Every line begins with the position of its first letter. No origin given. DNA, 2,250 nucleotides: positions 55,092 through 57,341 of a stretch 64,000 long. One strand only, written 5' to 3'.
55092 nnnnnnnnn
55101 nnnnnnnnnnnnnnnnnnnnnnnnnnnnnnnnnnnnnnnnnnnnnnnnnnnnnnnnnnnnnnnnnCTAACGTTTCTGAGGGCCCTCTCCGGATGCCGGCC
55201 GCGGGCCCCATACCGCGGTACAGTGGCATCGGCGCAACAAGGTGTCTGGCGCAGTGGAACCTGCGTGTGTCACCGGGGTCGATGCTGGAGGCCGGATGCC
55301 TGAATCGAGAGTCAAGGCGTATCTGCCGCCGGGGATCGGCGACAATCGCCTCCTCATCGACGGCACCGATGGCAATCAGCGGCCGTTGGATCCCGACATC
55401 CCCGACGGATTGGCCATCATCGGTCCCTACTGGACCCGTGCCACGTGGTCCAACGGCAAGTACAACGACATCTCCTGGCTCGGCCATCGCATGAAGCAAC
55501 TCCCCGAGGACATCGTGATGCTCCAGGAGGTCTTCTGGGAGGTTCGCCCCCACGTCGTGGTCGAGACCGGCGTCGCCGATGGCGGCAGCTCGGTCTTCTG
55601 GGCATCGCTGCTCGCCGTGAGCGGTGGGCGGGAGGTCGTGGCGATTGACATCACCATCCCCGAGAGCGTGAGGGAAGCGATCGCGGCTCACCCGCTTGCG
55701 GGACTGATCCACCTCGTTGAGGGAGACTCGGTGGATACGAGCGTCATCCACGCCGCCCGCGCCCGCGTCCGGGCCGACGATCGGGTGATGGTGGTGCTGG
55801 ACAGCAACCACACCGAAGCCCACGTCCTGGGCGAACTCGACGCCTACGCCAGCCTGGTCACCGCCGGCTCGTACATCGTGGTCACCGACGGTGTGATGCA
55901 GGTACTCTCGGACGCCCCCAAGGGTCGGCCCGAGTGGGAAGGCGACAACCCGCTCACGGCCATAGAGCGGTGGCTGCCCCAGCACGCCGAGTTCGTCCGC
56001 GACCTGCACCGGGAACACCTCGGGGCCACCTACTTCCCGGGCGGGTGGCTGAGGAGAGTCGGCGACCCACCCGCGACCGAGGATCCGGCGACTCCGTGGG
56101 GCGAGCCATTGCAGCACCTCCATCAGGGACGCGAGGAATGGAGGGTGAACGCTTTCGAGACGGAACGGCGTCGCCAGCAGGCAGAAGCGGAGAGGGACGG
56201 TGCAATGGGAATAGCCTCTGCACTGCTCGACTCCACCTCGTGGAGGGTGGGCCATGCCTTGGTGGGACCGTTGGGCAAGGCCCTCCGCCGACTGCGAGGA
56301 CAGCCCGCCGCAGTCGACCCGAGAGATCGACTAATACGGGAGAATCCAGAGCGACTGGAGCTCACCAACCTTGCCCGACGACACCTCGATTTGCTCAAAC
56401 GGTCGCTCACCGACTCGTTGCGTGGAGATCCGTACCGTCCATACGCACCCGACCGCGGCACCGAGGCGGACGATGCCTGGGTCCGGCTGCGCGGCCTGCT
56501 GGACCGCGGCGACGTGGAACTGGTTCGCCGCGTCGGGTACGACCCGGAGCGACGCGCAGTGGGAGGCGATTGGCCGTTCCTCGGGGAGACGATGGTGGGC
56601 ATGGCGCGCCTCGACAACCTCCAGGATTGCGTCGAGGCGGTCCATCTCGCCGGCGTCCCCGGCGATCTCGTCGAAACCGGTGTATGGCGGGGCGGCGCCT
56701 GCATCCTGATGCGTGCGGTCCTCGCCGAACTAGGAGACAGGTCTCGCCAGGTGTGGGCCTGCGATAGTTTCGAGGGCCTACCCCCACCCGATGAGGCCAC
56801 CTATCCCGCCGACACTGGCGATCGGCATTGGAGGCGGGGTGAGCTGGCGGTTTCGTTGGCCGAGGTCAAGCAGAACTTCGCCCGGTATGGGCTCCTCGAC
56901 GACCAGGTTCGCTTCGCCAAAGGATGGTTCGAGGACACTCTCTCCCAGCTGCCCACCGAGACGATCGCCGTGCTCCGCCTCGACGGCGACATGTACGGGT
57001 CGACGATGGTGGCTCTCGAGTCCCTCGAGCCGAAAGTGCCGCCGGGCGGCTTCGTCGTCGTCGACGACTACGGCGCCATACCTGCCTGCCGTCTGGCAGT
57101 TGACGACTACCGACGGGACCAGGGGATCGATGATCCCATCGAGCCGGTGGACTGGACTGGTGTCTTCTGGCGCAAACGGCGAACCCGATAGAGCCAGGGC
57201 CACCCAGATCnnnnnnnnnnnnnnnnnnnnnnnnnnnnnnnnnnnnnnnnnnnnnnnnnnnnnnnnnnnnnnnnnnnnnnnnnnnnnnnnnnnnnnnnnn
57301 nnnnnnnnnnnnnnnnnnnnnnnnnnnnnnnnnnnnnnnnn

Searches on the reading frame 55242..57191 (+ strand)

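Call 78: search_protein_families(library=pfam, proteins=[window:55242-57191:+], max_evalue=0.01)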
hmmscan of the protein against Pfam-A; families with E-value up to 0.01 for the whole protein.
window:55242-57191:+ (649 aa): 3 families
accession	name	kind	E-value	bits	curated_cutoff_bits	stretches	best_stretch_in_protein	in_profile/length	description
PF05711.17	TylF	-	2e-102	342.4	23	1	379-645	2-264/264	Macrocin-O-methyltransferase (TylF)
PF04989.18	RMNT_CmcI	-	2.1e-62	210.9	23.2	1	75-273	5-206/206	Rhamnosyl O-methyltransferase/CmcI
PF13578.12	Methyltransf_24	-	4.4e-24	85.8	26.3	2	477-610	1-105/105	Methyltransferase domain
